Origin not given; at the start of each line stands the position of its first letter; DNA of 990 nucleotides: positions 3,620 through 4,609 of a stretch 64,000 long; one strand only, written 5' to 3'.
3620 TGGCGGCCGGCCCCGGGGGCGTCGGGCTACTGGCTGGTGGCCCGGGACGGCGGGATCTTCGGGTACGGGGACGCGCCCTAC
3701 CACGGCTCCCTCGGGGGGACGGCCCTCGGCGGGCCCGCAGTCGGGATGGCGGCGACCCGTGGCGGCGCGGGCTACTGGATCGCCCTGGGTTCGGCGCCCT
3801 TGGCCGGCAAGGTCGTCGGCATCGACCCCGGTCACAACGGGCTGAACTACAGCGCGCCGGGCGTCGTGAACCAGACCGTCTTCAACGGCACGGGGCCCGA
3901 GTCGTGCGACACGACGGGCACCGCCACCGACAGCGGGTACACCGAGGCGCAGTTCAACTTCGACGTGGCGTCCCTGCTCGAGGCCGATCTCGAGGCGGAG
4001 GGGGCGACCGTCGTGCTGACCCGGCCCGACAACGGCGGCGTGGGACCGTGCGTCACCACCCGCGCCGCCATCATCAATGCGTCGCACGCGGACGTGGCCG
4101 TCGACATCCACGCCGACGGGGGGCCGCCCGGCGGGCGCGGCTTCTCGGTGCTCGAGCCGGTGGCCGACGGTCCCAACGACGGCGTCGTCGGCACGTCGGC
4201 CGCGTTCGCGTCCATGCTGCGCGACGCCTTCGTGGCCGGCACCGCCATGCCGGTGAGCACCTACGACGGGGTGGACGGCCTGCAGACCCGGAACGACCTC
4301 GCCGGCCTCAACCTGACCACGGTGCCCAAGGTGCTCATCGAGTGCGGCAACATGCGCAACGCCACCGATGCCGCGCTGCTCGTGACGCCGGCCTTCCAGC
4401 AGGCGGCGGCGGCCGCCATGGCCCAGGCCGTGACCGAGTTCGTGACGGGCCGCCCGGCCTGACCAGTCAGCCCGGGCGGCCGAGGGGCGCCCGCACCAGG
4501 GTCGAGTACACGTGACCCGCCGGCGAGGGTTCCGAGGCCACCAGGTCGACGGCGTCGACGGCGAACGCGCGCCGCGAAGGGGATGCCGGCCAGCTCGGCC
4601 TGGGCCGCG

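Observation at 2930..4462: Uncharacterised 40-42 aa '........-DGGIF-YGDA-F-GS' repeat module fused to a peptidoglycan amidase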

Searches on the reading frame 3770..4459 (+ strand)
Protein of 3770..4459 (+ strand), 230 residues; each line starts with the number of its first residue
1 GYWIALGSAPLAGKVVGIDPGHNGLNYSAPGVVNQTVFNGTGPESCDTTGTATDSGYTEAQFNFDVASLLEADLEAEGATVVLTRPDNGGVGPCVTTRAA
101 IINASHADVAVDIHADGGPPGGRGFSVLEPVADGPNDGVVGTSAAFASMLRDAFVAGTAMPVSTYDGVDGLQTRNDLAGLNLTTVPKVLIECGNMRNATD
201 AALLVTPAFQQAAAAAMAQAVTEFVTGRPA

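Call 59: search_solved_structures(query=window:3770-4459:+, max_evalue=0.00001, show_alignments=1)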
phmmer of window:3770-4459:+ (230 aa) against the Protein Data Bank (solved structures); distinct sequences matched with E-value up to 0.00001: 4.
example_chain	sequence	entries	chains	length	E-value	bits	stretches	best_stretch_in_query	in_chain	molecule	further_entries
7agm_A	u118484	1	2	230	2.7e-47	164.5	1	10-225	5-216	N-acetylmuramoyl-L-alanine amidase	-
7agl_A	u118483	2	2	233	2.9e-47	164.4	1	8-228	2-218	N-acetylmuramoyl-L-alanine amidase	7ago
4m6g_A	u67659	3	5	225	2.5e-43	151.5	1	9-226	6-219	Peptidoglycan Amidase Rv3717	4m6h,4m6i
4lq6_A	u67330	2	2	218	1.6e-42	148.9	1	12-226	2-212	N-acetymuramyl-L-alanine amidase-related protein | N-acetylmuramoyl-L-alanine amidase Rv3717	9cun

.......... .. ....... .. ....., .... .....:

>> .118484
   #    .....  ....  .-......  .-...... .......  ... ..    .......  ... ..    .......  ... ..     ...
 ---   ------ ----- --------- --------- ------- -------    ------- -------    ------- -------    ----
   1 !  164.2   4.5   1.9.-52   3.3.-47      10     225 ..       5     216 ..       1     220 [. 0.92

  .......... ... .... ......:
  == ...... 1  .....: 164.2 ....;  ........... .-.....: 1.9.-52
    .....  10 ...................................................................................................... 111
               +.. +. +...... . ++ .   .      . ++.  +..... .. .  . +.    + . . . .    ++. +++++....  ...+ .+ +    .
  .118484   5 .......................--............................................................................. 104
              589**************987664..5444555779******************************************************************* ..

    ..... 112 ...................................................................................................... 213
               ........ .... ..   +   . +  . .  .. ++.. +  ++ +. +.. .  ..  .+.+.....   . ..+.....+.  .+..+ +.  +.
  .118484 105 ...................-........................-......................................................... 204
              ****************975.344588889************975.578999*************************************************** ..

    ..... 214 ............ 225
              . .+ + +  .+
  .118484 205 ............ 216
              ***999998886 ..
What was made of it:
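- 3815..4435 (+): Amidase_3 catalytic domain of the Ami1/Rv3717 type. The DPGH, GYTE, IHADGG and ECGNM motifs are all present. PDB 7agm 2.7e-47 and 4m6g 2.5e-43 (call 59).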
